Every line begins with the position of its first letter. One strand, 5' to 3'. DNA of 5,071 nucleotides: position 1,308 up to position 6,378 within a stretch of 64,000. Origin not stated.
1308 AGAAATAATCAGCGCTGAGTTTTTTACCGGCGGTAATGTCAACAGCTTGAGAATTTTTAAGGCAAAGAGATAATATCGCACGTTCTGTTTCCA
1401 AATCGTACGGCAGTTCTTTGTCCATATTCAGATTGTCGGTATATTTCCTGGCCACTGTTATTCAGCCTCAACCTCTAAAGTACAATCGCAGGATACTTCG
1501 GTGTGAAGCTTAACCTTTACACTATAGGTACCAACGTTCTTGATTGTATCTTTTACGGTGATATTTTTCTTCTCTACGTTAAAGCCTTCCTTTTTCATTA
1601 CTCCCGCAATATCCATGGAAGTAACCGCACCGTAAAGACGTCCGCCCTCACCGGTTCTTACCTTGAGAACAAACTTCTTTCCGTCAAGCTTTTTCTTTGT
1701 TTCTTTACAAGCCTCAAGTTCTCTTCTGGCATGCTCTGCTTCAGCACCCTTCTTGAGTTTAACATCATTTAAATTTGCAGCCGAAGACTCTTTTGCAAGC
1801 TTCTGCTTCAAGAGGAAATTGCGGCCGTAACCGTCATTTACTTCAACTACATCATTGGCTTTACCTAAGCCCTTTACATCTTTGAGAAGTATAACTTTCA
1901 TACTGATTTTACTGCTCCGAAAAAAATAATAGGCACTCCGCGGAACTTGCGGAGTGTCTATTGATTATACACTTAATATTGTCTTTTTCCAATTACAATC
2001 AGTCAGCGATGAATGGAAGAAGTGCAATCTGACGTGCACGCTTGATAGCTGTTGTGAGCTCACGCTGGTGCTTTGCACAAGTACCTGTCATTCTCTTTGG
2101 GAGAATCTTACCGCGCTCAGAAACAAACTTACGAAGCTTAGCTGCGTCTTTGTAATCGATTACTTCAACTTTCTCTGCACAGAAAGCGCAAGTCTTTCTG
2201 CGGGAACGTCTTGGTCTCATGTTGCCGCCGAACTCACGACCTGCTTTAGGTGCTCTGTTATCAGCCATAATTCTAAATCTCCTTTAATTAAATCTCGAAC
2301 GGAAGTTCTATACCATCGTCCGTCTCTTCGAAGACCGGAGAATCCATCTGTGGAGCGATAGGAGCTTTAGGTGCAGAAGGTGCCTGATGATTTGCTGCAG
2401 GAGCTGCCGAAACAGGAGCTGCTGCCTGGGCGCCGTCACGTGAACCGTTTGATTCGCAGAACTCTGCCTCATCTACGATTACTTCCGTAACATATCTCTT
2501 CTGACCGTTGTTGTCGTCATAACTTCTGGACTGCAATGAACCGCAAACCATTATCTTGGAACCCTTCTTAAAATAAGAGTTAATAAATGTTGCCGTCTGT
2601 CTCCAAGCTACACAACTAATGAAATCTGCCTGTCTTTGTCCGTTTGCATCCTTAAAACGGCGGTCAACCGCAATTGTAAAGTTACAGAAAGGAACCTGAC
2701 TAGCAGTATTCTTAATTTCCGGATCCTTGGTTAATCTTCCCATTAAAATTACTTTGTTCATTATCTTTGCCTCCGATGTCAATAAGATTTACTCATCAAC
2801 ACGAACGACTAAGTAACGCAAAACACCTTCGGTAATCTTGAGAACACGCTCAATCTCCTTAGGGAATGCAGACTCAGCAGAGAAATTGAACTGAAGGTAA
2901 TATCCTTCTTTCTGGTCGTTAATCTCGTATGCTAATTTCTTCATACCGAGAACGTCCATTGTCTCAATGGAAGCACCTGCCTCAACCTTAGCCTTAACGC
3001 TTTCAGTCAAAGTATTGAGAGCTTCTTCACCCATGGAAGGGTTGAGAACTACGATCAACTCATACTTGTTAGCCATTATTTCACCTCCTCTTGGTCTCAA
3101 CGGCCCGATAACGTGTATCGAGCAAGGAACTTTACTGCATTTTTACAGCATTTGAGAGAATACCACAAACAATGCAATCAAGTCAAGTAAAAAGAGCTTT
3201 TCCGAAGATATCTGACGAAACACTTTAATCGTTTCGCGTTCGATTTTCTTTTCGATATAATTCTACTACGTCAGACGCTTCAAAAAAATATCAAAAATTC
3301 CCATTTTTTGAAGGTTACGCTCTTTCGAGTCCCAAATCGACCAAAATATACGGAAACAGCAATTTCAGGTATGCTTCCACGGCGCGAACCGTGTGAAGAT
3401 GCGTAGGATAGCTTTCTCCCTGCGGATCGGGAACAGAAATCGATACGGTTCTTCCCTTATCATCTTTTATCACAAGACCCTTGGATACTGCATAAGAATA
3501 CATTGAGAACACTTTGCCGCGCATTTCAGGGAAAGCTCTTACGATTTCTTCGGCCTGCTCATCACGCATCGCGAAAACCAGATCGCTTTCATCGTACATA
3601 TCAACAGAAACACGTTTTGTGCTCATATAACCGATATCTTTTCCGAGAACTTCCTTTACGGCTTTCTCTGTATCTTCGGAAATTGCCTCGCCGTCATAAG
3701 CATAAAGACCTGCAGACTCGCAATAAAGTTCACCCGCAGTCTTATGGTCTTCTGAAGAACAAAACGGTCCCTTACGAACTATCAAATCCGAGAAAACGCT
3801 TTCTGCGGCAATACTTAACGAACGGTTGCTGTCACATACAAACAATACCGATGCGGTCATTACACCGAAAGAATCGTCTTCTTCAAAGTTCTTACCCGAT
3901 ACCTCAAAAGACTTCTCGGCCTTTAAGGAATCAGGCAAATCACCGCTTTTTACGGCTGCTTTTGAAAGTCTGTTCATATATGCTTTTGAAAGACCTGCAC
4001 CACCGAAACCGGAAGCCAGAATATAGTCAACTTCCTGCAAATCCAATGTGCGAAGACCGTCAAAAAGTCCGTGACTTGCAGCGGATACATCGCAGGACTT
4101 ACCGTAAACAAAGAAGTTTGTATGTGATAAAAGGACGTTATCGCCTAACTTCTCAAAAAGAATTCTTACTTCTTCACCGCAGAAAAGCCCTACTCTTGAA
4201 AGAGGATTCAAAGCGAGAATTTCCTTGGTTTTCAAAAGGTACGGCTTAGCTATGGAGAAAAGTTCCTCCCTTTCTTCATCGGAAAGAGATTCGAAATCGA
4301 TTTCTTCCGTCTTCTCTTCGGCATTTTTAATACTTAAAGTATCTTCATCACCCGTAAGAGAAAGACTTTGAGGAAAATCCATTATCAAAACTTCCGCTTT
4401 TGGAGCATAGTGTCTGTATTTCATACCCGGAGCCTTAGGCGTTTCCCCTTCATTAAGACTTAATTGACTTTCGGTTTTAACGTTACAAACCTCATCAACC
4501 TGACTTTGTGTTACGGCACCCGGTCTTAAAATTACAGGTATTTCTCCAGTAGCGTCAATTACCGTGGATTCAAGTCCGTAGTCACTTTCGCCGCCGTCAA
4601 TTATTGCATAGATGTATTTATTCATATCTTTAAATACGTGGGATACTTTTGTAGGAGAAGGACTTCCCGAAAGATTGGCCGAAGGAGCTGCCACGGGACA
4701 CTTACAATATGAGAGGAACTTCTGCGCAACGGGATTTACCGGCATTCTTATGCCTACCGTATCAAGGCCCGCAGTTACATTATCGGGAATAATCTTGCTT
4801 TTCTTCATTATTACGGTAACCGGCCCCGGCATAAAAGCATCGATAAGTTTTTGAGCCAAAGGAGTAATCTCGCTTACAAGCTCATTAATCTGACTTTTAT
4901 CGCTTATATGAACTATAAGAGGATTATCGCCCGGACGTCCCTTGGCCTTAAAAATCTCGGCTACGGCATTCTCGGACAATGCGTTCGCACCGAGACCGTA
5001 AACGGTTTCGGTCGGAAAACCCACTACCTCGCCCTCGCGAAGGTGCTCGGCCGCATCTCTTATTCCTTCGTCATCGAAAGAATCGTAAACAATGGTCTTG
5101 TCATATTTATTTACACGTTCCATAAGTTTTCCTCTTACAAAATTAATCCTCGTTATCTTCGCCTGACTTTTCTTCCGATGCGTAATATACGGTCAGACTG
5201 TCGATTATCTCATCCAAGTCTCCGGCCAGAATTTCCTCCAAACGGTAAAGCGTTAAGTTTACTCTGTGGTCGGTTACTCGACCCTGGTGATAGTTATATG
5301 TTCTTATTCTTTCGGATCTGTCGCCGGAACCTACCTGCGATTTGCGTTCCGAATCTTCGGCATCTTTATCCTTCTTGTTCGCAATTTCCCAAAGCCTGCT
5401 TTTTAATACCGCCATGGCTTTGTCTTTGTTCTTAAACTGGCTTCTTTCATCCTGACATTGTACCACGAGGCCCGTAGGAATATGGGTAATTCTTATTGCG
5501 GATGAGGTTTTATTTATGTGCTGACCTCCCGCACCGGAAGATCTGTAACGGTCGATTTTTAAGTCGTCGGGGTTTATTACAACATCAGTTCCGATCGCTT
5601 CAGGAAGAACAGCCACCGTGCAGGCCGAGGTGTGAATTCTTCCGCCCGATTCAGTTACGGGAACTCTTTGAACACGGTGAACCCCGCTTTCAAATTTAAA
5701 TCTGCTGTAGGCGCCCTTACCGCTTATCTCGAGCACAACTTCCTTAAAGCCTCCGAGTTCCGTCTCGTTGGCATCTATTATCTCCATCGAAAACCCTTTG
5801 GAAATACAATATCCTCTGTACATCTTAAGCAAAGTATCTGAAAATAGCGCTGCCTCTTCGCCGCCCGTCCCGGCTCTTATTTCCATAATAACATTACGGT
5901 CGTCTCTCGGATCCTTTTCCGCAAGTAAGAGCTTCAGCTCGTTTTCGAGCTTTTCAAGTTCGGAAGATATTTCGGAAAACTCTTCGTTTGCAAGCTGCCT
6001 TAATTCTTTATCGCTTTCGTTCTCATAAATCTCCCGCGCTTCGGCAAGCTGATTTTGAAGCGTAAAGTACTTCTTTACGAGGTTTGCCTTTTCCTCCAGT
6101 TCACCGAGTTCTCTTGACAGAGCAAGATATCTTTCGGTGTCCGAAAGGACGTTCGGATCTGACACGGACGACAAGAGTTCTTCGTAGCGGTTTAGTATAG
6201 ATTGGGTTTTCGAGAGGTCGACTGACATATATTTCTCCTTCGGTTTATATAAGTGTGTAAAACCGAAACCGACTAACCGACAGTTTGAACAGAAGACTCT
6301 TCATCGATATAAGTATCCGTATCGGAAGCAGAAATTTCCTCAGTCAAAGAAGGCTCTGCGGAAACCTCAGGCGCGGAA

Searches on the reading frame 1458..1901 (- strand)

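Call 40: search_protein_families(library=pfam, proteins=[window:1458-1901:-], max_evalue=0.001)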
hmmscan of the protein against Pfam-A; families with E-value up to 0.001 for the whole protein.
window:1458-1901:- (147 aa): 2 families
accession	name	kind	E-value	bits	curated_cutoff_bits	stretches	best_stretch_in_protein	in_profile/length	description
PF03948.19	Ribosomal_L9_C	-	1.8e-25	89.6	23.2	1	64-145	2-85/86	Ribosomal protein L9, C-terminal domain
PF01281.25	Ribosomal_L9_N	-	2.5e-22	78.6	20.7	1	1-46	1-46/47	Ribosomal protein L9, N-terminal domain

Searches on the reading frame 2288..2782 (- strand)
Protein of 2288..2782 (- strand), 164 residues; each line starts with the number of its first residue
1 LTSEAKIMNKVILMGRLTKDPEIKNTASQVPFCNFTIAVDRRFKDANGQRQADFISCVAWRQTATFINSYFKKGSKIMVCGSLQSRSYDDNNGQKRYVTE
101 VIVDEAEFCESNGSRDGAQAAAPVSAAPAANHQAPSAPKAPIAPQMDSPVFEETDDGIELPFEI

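Call 40: search_protein_families(library=pfam, proteins=[window:2288-2782:-], max_evalue=0.001)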
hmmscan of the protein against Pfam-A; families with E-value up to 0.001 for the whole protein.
window:2288-2782:- (164 aa): 1 family
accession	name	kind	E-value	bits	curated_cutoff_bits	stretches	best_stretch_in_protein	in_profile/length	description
PF00436.31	SSB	-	2e-36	124.6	26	1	8-108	1-103/104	Single-strand binding protein family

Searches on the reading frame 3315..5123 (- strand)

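Call 61: search_protein_families(library=pfam, proteins=[window:3315-5123:-], max_evalue=0.00001)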
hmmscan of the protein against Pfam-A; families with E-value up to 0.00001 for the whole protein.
window:3315-5123:- (602 aa): 3 families
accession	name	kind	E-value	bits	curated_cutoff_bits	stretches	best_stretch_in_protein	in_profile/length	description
PF01300.24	Sua5_yciO_yrdC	-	6.5e-58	195.6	25.1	1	27-202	2-178/178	Telomere recombination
PF03481.19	Sua5_C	-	6.5e-25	88.7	22.9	1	204-390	1-135/136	Threonylcarbamoyl-AMP synthase, C-terminal domain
PF01451.26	LMWPc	-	4.9e-11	43.5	23.2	1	426-587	1-141/144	Low molecular weight phosphotyrosine protein phosphatase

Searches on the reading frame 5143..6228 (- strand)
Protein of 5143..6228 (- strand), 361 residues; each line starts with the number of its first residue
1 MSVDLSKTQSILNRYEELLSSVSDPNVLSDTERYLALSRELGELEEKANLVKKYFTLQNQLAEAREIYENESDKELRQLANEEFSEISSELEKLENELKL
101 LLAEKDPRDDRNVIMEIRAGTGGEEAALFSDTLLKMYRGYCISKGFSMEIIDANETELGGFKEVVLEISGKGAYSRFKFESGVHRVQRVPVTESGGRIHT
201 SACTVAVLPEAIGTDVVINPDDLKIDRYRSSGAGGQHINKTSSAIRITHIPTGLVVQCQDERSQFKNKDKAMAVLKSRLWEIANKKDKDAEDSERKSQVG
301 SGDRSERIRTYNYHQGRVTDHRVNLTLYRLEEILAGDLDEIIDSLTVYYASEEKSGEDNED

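Call 61: search_protein_families(library=pfam, proteins=[window:5143-6228:-], max_evalue=0.00001)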
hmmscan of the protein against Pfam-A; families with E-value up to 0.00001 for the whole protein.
window:5143-6228:- (361 aa): 2 families
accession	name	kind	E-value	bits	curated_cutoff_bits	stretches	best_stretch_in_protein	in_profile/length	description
PF03462.23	PCRF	-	3.7e-70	236.1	24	1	13-205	3-194/194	PCRF domain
PF00472.26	RF-1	-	3.5e-43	146.7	35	1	215-322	4-116/116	RF-1 domain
